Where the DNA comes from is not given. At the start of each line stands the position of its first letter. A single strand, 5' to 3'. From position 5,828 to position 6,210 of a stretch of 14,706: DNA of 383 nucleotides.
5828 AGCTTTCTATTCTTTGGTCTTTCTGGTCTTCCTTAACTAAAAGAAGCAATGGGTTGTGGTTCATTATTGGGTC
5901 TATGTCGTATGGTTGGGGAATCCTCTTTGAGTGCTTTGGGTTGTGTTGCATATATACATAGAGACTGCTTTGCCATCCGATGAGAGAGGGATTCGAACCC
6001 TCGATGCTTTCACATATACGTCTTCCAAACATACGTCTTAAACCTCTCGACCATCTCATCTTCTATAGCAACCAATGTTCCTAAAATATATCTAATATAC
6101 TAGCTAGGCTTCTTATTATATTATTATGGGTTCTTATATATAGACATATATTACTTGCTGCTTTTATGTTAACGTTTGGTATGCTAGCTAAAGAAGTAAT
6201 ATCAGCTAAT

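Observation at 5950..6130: Abrupt base-composition and codon-usage break at the tRNA-Ser / ligA junction, suggesting mosaic ancestry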

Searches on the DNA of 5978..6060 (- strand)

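Call 33: search_dna_similar(query=window:5978-6060:-, collection=ecoli_genomes, mode=distant, max_rows=3, max_evalue=10)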
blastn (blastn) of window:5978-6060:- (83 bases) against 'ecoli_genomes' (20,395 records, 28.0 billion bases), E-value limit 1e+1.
Records with a match: 13; places in all: 15; records where one place covers at least 80% of the query: 1.
Genomes with a match: 13 of 5426; with a place that covers at least 80% of the query: 1. Places per genome that has any: lowest 1, median 1, highest 2. On chromosomes: 15 places; on plasmids: 0.
Best place of each record, by identity: 80-90% 12; 60-80% 1.
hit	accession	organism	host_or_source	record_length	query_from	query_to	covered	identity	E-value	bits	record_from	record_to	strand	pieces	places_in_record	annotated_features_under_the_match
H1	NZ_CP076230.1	Escherichia coli O157:H7 strain Rafaela_II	Rectal swab of live bovine cattle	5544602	3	83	98%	70.7%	8e+0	37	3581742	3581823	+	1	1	tRNA-OTHER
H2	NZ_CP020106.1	Escherichia coli strain 13E0780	cattle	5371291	42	83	51%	81.0%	7e-1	41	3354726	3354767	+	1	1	tRNA-Ser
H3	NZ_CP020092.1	Escherichia coli strain 13E0725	cattle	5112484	42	83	51%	81.0%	7e-1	41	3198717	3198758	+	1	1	tRNA-Ser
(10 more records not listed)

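Call 34: search_dna_similar(query=window:5978-6060:-, collection=plasmids, mode=distant, max_rows=30, max_evalue=1)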
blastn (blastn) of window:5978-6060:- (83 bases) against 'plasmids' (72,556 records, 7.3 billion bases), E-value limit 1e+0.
Records with a match: 53; places in all: 81; records where one place covers at least 80% of the query: 26.
Best place of each record, by identity: >=99% 10; 95-99% 4; 90-95% 7; 80-90% 6; 60-80% 26.
By first word of the organism name: Clostridioides 9; Acinetobacter 5; Sinorhizobium 4; Vibrio 4; Ralstonia 3; Salmonella 3; Proteus 2; Neisseria 2; Legionella 2; Shinella 2; and 14 more.
By predicted mobility (MOB-suite, as given by PLSDB): non-mobilizable 47; mobilizable 5; conjugative 1.
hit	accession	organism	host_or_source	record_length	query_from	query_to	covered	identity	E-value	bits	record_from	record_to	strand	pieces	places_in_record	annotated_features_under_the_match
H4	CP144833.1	Candidatus Stammera capleta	insect metagenome,tissue sample,midgut ...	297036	1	83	100%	77.4%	6e-8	64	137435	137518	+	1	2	record has no annotation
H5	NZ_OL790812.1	Proteus mirabilis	-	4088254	3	83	98%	74.7%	3e-5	54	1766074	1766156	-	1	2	none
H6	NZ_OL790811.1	Proteus mirabilis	-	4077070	3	83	98%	74.7%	3e-5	54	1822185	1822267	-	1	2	none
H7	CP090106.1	Sinorhizobium meliloti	Medicago,Cell culture,Plant nodule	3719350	5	78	89%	79.5%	2e-8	64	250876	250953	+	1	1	none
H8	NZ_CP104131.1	Sinorhizobium sp. K101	Phaseolus vulgaris,cell ...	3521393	5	78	89%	79.5%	2e-8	64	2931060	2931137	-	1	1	none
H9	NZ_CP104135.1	Sinorhizobium sp. C101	Phaseolus vulgaris,cell ...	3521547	5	78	89%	79.5%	2e-8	64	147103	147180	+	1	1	none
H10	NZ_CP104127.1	Sinorhizobium sp. M103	Phaseolus vulgaris,cell ...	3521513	5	78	89%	79.5%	2e-8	64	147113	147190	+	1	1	none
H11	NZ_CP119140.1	Neisseria gonorrhoeae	Homo sapiens,whole organism,blood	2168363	4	79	92%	77.1%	3e-5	54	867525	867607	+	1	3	none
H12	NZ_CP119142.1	Neisseria gonorrhoeae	Homo sapiens,whole organism,synovial ...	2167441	4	79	92%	77.1%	3e-5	54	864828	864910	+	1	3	none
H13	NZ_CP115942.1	Ralstonia syzygii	Musa sp.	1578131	4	79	92%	76.5%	1e-4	53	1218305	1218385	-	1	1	none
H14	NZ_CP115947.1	Ralstonia solanacearum MolK2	Musa sp.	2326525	4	79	92%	76.5%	1e-4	53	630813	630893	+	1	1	record has no annotation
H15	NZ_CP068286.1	Ralstonia syzygii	Musa balbisiana cultivar Kepok,banana ...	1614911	4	79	92%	76.5%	1e-4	53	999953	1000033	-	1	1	record has no annotation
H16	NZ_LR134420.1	Legionella adelaidensis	environmental,Cooling tower water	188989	4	79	92%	75.6%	3e-5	54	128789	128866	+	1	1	none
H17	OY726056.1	Phocaeicola massiliensis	-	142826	4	79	92%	74.1%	1e-3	48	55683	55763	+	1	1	record has no annotation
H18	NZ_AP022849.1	Bosea sp. ANAM02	Callyspongia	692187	4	79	92%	73.8%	1e-2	46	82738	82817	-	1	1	none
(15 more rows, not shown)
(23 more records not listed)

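Call 36: get_annotated_region(hit=H11, flank=20)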
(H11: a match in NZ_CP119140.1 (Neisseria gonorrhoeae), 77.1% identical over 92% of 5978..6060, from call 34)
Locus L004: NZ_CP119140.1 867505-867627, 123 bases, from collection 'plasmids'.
description: Neisseria gonorrhoeae strain 2022NG-0076 plasmid p2022NG-0076_1, complete sequence
organism: Neisseria gonorrhoeae (NCBI taxid 485)
taxonomy: Bacteria; Pseudomonadota; Betaproteobacteria; Neisseriales; Neisseriaceae; Neisseria; Neisseria gonorrhoeae
host: -; source: Homo sapiens,whole organism,blood; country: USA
typing (MOB-suite, as given by PLSDB): non-mobilizable
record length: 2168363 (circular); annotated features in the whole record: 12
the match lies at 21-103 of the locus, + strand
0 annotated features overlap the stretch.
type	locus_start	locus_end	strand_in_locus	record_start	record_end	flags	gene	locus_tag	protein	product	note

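Call 37: get_annotated_region(hit=H13, flank=20)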
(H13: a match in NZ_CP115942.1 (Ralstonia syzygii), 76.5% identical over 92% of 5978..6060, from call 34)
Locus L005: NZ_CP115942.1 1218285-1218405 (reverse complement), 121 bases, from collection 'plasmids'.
description: Ralstonia syzygii strain BDBR229 plasmid pmega, complete sequence
organism: Ralstonia syzygii (NCBI taxid 28097)
taxonomy: Bacteria; Pseudomonadota; Betaproteobacteria; Burkholderiales; Burkholderiaceae; Ralstonia; Ralstonia syzygii
host: -; source: Musa sp.; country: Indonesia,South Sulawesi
typing (MOB-suite, as given by PLSDB): non-mobilizable
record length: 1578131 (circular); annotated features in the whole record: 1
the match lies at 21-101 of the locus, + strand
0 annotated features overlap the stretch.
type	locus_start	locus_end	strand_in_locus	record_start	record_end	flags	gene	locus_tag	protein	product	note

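Call 38: get_annotated_region(hit=H5, flank=20)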
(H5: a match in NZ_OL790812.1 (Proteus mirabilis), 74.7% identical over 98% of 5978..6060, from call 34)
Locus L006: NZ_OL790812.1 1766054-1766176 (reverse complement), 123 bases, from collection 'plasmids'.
description: Proteus mirabilis strain H110 plasmid unnamed, complete sequence
organism: Proteus mirabilis (NCBI taxid 584)
taxonomy: Bacteria; Pseudomonadota; Gammaproteobacteria; Enterobacterales; Morganellaceae; Proteus; Proteus mirabilis
host: -; source: -; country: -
typing (MOB-suite, as given by PLSDB): mobilizable; relaxase MOBP
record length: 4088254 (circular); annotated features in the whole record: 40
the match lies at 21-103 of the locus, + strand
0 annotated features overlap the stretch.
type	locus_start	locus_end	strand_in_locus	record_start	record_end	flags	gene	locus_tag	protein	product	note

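Call 58: search_dna_similar(query=L005:18-108:+, collection=plasmids, mode=distant, max_rows=45, rows=spread, max_evalue=1e-10)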
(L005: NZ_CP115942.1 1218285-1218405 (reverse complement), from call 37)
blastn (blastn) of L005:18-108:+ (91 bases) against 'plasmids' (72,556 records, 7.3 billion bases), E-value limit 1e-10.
Records with a match: 52; places in all: 58; records where one place covers at least 80% of the query: 52.
Best place of each record, by identity: >=99% 3; 90-95% 1; 80-90% 44; 60-80% 4.
By first word of the organism name: Escherichia 16; Clostridioides 10; Sinorhizobium 4; Acinetobacter 4; Ralstonia 3; Neisseria 2; Legionella 2; Proteus 2; Parabacteroides 2; Klebsiella 2; and 5 more.
By predicted mobility (MOB-suite, as given by PLSDB): non-mobilizable 45; mobilizable 4; conjugative 3.
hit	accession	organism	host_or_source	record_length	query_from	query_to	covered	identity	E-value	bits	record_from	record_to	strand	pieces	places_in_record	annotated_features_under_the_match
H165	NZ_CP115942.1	Ralstonia syzygii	Musa sp.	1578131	1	91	100%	100.0%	7e-39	165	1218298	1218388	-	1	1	none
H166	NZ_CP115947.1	Ralstonia solanacearum MolK2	Musa sp.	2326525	1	91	100%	100.0%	7e-39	165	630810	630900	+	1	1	record has no annotation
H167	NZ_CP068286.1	Ralstonia syzygii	Musa balbisiana cultivar Kepok,banana ...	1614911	1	91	100%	100.0%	7e-39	165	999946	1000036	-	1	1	record has no annotation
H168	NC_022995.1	Burkholderia sp. M701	-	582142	1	91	100%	94.5%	8e-32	142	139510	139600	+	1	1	none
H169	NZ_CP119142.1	Neisseria gonorrhoeae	Homo sapiens,whole organism,synovial ...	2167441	2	91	99%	88.9%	9e-25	118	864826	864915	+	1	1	none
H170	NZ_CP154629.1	Acetoanaerobium noterae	cell culture,Sludge of a digestion ...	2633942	1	91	100%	83.7%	4e-17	93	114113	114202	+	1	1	none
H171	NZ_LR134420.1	Legionella adelaidensis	environmental,Cooling tower water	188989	1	91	100%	83.5%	1e-17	96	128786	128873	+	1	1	none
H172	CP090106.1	Sinorhizobium meliloti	Medicago,Cell culture,Plant nodule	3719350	1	91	100%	83.5%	4e-17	94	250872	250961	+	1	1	none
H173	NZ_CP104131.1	Sinorhizobium sp. K101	Phaseolus vulgaris,cell ...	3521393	1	91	100%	83.5%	4e-17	94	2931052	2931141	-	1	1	none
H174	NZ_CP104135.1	Sinorhizobium sp. C101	Phaseolus vulgaris,cell ...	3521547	1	91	100%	83.5%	4e-17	94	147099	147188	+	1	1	none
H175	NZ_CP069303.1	Shinella sp. PSBB067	monoisolate,Minnesota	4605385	1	91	100%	82.4%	5e-16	90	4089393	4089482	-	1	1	none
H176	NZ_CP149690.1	Clostridioides difficile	-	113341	1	91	100%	81.5%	5e-15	87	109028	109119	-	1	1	none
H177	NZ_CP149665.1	Clostridioides difficile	Dog,single cell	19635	1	91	100%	81.5%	5e-15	87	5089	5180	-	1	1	none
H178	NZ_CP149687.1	Clostridioides difficile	Dog,single cell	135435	1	91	100%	81.5%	5e-15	87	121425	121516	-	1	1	none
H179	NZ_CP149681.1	Clostridioides difficile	Dog,single cell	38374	1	91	100%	81.5%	5e-15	87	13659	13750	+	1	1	none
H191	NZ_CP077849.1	Acinetobacter baumannii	Homo sapiens,Rectal swab_P28_BU14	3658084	13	91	87%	82.3%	3e-12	77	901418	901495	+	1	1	none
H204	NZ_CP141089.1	Escherichia coli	Homo sapiens,Infected Human Urine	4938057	13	91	87%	81.0%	3e-11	74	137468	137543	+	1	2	none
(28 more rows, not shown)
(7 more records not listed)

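Call 59: get_annotated_region(hit=H168, flank=20)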
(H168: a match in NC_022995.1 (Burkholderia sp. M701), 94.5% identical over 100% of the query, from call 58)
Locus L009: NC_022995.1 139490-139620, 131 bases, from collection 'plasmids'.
description: Burkholderia sp. M701 plasmid pM7012, complete sequence
organism: Burkholderia sp. M701 (NCBI taxid 326454)
taxonomy: Bacteria; Pseudomonadota; Betaproteobacteria; Burkholderiales; Burkholderiaceae; Burkholderia; Burkholderia sp. M701
host: -; source: -; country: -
typing (MOB-suite, as given by PLSDB): conjugative; relaxase MOBF; mating-pair formation MPF_F
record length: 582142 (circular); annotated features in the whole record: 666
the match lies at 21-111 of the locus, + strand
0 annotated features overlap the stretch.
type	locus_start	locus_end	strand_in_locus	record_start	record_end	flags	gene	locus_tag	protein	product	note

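Call 60: get_annotated_region(hit=H204, flank=30)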
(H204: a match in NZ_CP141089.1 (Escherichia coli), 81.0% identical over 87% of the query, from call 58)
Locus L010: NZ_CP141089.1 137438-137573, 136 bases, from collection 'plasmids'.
description: Escherichia coli strain KE47 plasmid unnamed1, complete sequence
organism: Escherichia coli (NCBI taxid 562)
taxonomy: Bacteria; Pseudomonadota; Gammaproteobacteria; Enterobacterales; Enterobacteriaceae; Escherichia; Escherichia coli
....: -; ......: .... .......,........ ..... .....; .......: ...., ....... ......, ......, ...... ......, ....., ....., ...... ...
typing (MOB-suite, as given by PLSDB): non-mobilizable
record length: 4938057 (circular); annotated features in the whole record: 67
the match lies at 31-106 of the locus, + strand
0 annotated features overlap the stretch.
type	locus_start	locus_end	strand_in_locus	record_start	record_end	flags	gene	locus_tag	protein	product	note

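Call 61: get_annotated_region(hit=H191, flank=30)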
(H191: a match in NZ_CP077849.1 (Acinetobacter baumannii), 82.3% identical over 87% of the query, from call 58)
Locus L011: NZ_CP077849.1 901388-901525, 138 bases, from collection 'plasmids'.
description: Acinetobacter baumannii strain DETAB-P16 plasmid pDETAB15, complete sequence
organism: Acinetobacter baumannii (NCBI taxid 470)
taxonomy: Bacteria; Pseudomonadota; Gammaproteobacteria; Moraxellales; Moraxellaceae; Acinetobacter; Acinetobacter baumannii
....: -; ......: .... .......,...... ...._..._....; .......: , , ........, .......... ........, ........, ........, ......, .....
typing (MOB-suite, as given by PLSDB): mobilizable; replicon rep_cluster_1254; relaxase MOBP
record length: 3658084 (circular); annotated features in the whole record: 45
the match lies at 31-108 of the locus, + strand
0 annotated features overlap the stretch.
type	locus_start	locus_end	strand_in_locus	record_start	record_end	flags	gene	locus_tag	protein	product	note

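Call 62: get_annotated_region(hit=H172, flank=20)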
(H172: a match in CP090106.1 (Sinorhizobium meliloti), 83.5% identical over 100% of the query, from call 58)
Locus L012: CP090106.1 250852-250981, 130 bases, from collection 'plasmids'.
description: Sinorhizobium meliloti strain Ak57 plasmid pSymB, complete sequence
organism: Sinorhizobium meliloti (NCBI taxid 382)
taxonomy: Bacteria; Pseudomonadota; Alphaproteobacteria; Hyphomicrobiales; Rhizobiaceae; Sinorhizobium; Sinorhizobium meliloti
host: -; source: Medicago,Cell culture,Plant nodule; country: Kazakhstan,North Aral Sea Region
typing (MOB-suite, as given by PLSDB): non-mobilizable
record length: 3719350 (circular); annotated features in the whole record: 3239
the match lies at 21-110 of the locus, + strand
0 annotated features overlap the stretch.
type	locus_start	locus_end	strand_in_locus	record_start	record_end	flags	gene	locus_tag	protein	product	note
